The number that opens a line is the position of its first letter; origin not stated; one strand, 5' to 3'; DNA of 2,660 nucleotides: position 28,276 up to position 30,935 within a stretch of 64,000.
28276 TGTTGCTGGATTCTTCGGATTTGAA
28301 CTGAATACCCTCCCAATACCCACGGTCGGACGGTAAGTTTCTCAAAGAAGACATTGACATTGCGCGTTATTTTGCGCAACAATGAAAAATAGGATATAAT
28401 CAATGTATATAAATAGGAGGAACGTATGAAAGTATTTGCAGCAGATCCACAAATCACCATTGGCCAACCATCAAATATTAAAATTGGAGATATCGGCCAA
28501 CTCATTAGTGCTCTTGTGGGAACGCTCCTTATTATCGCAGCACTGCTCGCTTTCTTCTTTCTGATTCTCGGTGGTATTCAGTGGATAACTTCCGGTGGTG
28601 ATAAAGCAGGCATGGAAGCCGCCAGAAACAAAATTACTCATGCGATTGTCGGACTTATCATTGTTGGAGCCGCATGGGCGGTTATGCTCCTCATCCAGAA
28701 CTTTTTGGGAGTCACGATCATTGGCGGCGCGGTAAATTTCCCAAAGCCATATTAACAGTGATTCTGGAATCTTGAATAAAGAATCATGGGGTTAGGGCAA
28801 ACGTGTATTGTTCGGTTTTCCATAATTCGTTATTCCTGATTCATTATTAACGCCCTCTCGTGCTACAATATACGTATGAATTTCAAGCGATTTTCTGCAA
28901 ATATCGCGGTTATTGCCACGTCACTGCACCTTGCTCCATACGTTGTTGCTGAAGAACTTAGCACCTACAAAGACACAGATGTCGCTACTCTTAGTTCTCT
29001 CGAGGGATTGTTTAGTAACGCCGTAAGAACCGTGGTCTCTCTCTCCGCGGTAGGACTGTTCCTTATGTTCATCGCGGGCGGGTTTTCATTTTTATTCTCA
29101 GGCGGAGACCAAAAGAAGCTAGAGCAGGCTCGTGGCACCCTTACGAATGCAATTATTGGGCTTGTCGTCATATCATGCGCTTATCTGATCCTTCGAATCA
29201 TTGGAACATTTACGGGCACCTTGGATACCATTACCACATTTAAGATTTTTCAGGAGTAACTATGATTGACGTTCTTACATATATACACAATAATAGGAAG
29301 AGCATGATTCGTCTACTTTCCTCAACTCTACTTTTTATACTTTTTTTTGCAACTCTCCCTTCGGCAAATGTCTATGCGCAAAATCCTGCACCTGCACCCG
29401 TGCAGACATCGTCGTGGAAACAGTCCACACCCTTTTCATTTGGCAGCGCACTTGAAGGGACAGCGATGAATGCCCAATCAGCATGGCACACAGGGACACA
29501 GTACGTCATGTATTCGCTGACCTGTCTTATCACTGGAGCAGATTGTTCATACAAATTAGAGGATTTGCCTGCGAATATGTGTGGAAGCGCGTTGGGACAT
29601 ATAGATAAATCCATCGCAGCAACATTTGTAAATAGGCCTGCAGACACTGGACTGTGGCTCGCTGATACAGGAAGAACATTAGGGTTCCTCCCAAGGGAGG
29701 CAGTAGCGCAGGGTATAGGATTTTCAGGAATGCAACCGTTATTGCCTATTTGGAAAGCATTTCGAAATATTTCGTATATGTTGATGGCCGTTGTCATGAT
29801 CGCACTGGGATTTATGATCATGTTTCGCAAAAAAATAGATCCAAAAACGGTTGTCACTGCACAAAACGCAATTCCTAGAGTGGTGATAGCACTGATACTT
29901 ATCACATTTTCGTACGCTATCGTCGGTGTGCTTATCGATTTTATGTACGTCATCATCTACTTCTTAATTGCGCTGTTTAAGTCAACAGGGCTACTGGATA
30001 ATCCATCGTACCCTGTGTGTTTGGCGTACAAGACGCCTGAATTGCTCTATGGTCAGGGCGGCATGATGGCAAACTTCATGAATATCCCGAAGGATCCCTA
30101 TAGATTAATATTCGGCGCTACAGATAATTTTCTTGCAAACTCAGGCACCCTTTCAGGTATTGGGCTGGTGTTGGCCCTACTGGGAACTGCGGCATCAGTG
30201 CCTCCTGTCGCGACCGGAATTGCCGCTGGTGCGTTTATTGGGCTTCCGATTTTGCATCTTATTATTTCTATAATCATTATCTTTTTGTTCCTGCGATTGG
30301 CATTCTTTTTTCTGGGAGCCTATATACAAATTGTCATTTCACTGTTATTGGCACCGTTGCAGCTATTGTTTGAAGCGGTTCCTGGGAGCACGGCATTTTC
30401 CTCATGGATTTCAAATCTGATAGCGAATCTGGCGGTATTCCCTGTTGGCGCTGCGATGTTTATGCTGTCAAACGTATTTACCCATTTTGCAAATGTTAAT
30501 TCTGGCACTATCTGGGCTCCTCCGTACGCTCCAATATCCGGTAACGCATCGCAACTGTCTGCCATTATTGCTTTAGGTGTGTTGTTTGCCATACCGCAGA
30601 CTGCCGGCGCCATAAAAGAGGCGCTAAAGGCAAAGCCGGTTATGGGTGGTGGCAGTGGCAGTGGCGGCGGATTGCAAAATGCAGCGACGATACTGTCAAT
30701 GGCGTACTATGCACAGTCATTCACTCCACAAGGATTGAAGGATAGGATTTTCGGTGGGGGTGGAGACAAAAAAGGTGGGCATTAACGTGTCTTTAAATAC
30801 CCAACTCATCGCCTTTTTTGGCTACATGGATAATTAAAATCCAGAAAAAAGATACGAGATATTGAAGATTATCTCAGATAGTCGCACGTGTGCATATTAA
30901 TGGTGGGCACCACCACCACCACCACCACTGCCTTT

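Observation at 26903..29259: Tandem array of six small two-helix VirB2/TrbC-like paralogs with nearly no intergenic space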

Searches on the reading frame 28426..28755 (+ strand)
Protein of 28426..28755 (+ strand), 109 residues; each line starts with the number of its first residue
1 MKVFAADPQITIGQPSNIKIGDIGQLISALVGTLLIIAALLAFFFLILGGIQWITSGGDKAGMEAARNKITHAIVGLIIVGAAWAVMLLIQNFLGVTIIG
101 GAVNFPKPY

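Call 6: search_protein_families(library=pfam, proteins=[window:28426-28755:+], max_evalue=1)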
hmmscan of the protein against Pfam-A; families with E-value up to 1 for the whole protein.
window:28426-28755:+ (109 aa): 4 families
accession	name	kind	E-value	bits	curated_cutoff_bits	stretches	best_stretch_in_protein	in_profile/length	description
PF18895.5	T4SS_pilin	-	7.7e-09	35.9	26.6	1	23-86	5-67/71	Type IV secretion system pilin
PF19607.4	DUF6112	-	0.015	15.6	25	1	20-87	10-78/88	Family of unknown function (DUF6112)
PF08078.17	PsaX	-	0.18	12.3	25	1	82-94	14-26/35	PsaX family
PF13190.11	PDGLE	-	0.27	11.5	27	1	22-47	75-100/102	PDGLE domain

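Call 16: find_encoding_contigs(protein=window:28426-28755:+, flank=10000, max_places=6)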
Protein window:28426-28755:+ (109 aa): 12 contigs read that carry it; 6 places shown.
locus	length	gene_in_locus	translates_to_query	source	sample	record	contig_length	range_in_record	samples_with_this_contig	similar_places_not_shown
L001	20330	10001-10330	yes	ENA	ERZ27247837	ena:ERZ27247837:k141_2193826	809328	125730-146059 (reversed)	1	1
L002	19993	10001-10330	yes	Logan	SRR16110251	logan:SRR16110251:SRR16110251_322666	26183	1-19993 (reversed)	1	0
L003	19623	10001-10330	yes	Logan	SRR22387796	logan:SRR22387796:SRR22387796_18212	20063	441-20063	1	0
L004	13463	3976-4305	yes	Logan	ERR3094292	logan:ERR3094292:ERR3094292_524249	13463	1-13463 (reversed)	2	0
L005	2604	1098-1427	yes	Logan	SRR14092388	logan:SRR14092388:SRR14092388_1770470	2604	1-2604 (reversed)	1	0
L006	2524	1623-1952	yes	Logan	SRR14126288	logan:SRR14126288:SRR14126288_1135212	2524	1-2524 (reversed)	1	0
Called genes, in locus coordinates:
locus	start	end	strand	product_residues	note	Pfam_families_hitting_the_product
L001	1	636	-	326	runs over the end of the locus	PF22700:MVD-like_N, PF00288:GHMP_kinases_N (weak), PF18376:MDD_C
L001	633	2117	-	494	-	PF22700:MVD-like_N (weak), PF00288:GHMP_kinases_N, PF08544:GHMP_kinases_C, PF00293:NUDIX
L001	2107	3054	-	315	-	PF00288:GHMP_kinases_N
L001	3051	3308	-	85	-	PF01796:OB_ChsH2_C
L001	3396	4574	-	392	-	PF00108:Thiolase_N, PF00109:ketoacyl-synt (weak), PF02803:Thiolase_C, PF22691:Thiolase_C_1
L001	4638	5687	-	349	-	PF08541:ACP_syn_III_C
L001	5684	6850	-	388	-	PF00368:HMG-CoA_red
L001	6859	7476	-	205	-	PF04893:Yip1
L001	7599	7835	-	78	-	-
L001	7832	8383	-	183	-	PF04542:Sigma70_r2, PF08281:Sigma70_r4_2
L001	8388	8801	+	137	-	PF18895:T4SS_pilin (weak)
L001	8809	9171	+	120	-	-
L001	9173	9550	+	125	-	PF18895:T4SS_pilin (weak)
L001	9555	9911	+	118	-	PF18895:T4SS_pilin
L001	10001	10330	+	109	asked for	PF18895:T4SS_pilin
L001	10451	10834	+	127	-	PF18895:T4SS_pilin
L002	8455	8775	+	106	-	PF18895:T4SS_pilin (weak)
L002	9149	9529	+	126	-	PF18895:T4SS_pilin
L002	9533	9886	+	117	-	PF18895:T4SS_pilin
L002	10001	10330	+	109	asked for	PF18895:T4SS_pilin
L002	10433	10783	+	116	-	PF18895:T4SS_pilin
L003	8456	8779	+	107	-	PF18895:T4SS_pilin (weak)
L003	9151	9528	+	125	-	PF18895:T4SS_pilin (weak)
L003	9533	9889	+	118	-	PF18895:T4SS_pilin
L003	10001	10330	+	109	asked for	PF18895:T4SS_pilin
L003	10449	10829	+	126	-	PF18895:T4SS_pilin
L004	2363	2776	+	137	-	PF18895:T4SS_pilin (weak)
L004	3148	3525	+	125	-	PF18895:T4SS_pilin (weak)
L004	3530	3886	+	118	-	PF18895:T4SS_pilin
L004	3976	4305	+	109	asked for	PF18895:T4SS_pilin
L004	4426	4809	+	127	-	PF18895:T4SS_pilin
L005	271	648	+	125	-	PF18895:T4SS_pilin (weak)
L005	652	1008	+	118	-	PF18895:T4SS_pilin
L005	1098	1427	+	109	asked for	PF18895:T4SS_pilin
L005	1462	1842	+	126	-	PF18895:T4SS_pilin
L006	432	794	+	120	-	PF18895:T4SS_pilin (faint)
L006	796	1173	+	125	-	PF18895:T4SS_pilin (weak)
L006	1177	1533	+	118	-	PF18895:T4SS_pilin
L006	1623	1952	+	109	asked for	PF18895:T4SS_pilin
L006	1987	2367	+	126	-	PF18895:T4SS_pilin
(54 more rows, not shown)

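Call 33: search_protein_families(library=ncbifam, proteins=[window:28426-28755:+], max_evalue=1)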
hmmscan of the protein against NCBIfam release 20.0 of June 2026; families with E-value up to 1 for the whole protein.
window:28426-28755:+ (109 aa): 3 families
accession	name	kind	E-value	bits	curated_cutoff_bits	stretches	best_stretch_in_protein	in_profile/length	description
NF045849.1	ICE_MMCAP2_0565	equivalog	0.00047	19.8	40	1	22-91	8-77/80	Mbov_0395 family pilin-like conjugal transfer protein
TIGR03943.1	TIGR03943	equivalog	0.11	11.8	88.8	1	21-91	3-73/221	TIGR03943 family putative permease subunit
NF038392.1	div_DrpB_YedR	equivalog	0.33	11.3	50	1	23-56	54-82/86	cell division protein DrpB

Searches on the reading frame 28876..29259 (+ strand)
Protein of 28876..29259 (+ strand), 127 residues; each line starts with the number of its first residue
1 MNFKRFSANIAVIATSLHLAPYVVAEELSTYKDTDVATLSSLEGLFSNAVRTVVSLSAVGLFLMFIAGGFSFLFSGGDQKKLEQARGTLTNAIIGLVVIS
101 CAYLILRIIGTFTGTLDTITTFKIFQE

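Call 6: search_protein_families(library=pfam, proteins=[window:28876-29259:+], max_evalue=1)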
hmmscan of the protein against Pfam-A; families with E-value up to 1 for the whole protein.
window:28876-29259:+ (127 aa): 2 families
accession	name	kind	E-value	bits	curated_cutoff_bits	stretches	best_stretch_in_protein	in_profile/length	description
PF18895.5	T4SS_pilin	-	4.6e-10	39.9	26.6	1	41-108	4-70/71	Type IV secretion system pilin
PF13520.12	AA_permease_2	-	0.014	14.8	27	1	46-105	343-401/427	Amino acid permease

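Call 33: search_protein_families(library=ncbifam, proteins=[window:28876-29259:+], max_evalue=1)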
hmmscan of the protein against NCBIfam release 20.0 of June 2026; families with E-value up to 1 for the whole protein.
window:28876-29259:+ (127 aa): 1 family
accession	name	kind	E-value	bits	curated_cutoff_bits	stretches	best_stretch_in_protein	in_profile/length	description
NF038392.1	div_DrpB_YedR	equivalog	0.26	11.6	50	0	79-113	47-81/86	cell division protein DrpB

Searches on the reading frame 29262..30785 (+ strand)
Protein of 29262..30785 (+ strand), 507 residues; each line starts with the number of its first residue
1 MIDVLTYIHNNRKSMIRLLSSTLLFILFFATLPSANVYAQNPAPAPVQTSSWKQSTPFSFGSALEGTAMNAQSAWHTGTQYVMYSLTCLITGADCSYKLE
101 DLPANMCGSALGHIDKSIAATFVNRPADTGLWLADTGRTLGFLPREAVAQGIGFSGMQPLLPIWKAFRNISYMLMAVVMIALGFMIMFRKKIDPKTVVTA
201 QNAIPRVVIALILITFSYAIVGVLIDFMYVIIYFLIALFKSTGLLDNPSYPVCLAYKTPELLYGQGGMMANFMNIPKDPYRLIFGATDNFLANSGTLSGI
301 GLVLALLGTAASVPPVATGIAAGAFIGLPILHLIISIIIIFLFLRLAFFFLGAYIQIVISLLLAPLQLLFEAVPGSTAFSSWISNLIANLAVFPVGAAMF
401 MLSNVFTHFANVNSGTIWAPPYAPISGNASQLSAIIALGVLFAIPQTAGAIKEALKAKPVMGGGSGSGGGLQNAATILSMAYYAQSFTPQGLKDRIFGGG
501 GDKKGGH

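Call 6: search_protein_families(library=pfam, proteins=[window:29262-30785:+], max_evalue=1)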
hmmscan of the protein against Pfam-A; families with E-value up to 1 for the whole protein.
window:29262-30785:+ (507 aa): 1 family
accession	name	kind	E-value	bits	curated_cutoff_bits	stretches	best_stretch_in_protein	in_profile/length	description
PF10785.14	NADH-u_ox-rdase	-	0.18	12.9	25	1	164-212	17-64/87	NADH-ubiquinone oxidoreductase complex I, 21 kDa subunit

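Call 33: search_protein_families(library=ncbifam, proteins=[window:29262-30785:+], max_evalue=1)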
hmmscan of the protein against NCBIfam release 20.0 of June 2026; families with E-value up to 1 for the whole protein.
window:29262-30785:+ (507 aa): 0 families

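Call 54: find_homologous_proteins(query=window:29262-30785:+, max_evalue=0.001)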
Query window:29262-30785:+ (507 aa): 653 proteins with E <= 0.001 among 8000 candidates; the best 120 are listed.
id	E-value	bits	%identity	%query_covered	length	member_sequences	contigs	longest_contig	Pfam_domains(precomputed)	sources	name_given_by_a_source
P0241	0.0e+0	1074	100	97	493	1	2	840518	-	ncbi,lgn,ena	-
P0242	1.5e-234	798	73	100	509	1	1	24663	-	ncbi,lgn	-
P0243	2.8e-225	767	70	98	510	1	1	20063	-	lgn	-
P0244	1.7e-181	623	60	98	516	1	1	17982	-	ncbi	-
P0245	4.1e-177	608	61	94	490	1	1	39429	-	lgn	-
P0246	1.8e-170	586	57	94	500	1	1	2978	-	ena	-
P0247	5.7e-162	558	58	91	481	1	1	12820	-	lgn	-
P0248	2.3e-160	553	57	91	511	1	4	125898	-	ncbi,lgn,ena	-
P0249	1.7e-156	540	53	96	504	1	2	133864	-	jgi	jgi:hypothetical protein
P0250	1.6e-144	501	53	95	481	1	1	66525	-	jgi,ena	-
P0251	2.7e-141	490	53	98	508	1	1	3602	-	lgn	-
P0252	2.4e-139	484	52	90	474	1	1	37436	-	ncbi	-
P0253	3.1e-139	483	53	90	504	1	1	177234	-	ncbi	-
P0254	1.5e-138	481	52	90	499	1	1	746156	-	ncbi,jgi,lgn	-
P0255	1.3e-137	478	51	95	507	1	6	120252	-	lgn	-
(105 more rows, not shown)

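Call 57: search_solved_structures(query=A3, max_evalue=10)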
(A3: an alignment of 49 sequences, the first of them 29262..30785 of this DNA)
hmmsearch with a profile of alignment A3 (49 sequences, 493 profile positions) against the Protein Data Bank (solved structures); distinct sequences matched with E-value up to 10: 0.

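Call 66: predict_structure(alignment_id=A3)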
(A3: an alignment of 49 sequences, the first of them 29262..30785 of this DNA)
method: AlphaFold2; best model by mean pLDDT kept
length: 507 residues; sequences in the alignment: 49
mean_pLDDT: 76.4   pTM: 0.60
mean pLDDT of the five models: 76.4, 75.5, 72.3, 71.7, 70.4
residues with pLDDT >= 90: 89; 70-90: 264; 50-70: 122; < 50: 32
segments of 3 or more residues with pLDDT < 50: 35-37, 39-46, 147-151, 463-470, 500-502, 504-507
pLDDT, mean of each block of 10 residues (from residue 1): 66 80 84 54 49 62 71 77 77 72 72 74 63 76 59 62 84 89 87 81 87 86 90 94 87 85 88 83 71 56 66 68 75 86 94 92 87 85 93 96 91 65 66 89 95 79 49 65 72 64 44
secondary structure, 60 per line:
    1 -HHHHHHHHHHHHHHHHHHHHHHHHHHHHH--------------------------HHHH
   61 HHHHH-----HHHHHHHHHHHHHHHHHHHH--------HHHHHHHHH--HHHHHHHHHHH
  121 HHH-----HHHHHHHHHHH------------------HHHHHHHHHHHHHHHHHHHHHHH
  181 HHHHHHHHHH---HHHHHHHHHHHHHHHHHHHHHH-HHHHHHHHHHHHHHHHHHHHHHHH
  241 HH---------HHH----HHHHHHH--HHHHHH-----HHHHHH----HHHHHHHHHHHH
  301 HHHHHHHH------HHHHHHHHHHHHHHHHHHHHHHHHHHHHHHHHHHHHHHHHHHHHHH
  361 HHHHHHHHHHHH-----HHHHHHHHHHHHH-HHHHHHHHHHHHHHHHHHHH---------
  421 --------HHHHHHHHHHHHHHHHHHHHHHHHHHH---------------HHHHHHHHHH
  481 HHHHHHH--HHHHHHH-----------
elements in order: H2-30 H57-65 H71-90 H99-107 H110-123 H129-139 H158-190 H194-215 H217-242 H259-265 H268-273 H279-284 H289-308 H315-372 H378-390 H392-411 H429-455 H471-487 H490-496

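Call 69: fold_search(model_id=the predicted structure, library=pdb)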
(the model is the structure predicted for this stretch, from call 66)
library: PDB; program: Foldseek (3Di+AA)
matches with E <= 10: 40; with E <= 0.001: 0
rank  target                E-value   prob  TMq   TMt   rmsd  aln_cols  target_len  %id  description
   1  8rtd_L                1.6e-02  1.00  0.28  0.45   8.7       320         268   17  Stalk-Arches-IMC structure from the fully-assembled R388 type IV secretion system determined by cryo-EM. (released 2024-06-19)
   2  8rt9_F                4.0e-02  0.99  0.28  0.45   8.9       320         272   16  Stalk complex full-length structure (TrwJ/VirB5-TrwI/VirB6) from the fully-assembled R388 type IV secretion system det (released 2024-06-19)
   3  7o3v_G                2.1e-01  0.82  0.24  0.39  12.2       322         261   15  Stalk complex structure (TrwJ/VirB5-TrwI/VirB6) from the fully-assembled R388 type IV secretion system determined by c (released 2022-06-22)
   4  7o3v_J                3.3e-01  0.89  0.28  0.46   9.7       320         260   15  Stalk complex structure (TrwJ/VirB5-TrwI/VirB6) from the fully-assembled R388 type IV secretion system determined by c (released 2022-06-22)
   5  7o3v_F                3.7e-01  0.89  0.28  0.45   8.5       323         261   14  Stalk complex structure (TrwJ/VirB5-TrwI/VirB6) from the fully-assembled R388 type IV secretion system determined by c (released 2022-06-22)
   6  9ngy_FP1              4.1e-01  0.41  0.18  0.13  22.6       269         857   16  In situ cryo-EM structure of protochannel (DotA-IcmX) of the Legionella Dot/Icm T4SS machine (released 2025-09-17)
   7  8rtd_H                7.0e-01  0.57  0.22  0.40  14.0       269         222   16  Stalk-Arches-IMC structure from the fully-assembled R388 type IV secretion system determined by cryo-EM. (released 2024-06-19)
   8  7o3v_H                9.6e-01  0.82  0.17  0.39   7.0       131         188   19  Stalk complex structure (TrwJ/VirB5-TrwI/VirB6) from the fully-assembled R388 type IV secretion system determined by c (released 2022-06-22)
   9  7o3v_I                1.7e+00  0.41  0.15  0.33   7.8       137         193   19  Stalk complex structure (TrwJ/VirB5-TrwI/VirB6) from the fully-assembled R388 type IV secretion system determined by c (released 2022-06-22)
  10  8rtd_I                1.8e+00  0.63  0.19  0.38   7.2       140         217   17  Stalk-Arches-IMC structure from the fully-assembled R388 type IV secretion system determined by cryo-EM. (released 2024-06-19)
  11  9cus_C                1.9e+00  0.07  0.12  0.11  29.9       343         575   12  BmrCD in the outward-facing conformation bound to Hoechsts (released 2025-08-13)
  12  9e5c_1t               2.8e+00  0.04  0.10  0.05  48.6       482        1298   12  Cryo-EM structure of 96 nm repeat of microtubule doublet from T. brucei flagellum (released 2025-03-12)
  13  9kvy_B                3.7e+00  0.09  0.08  0.13  16.3       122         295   12  Cryo-EM structure of SLC30A10, determined in asymmetric conformations-one subunit in an inward-facing Mn2+-bound and t (released 2025-10-15)
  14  9g71_A                4.1e+00  0.03  0.12  0.14  24.2       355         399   12  Cryo-EM structure of TTYH2 in complex with lipids in GDN (released 2025-05-21)
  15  9u9z_A                4.7e+00  0.03  0.11  0.18  22.5       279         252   14  Cryo-EM structure of cyanobacterial bicarbonate transporter CmpBCD (released 2026-04-01)
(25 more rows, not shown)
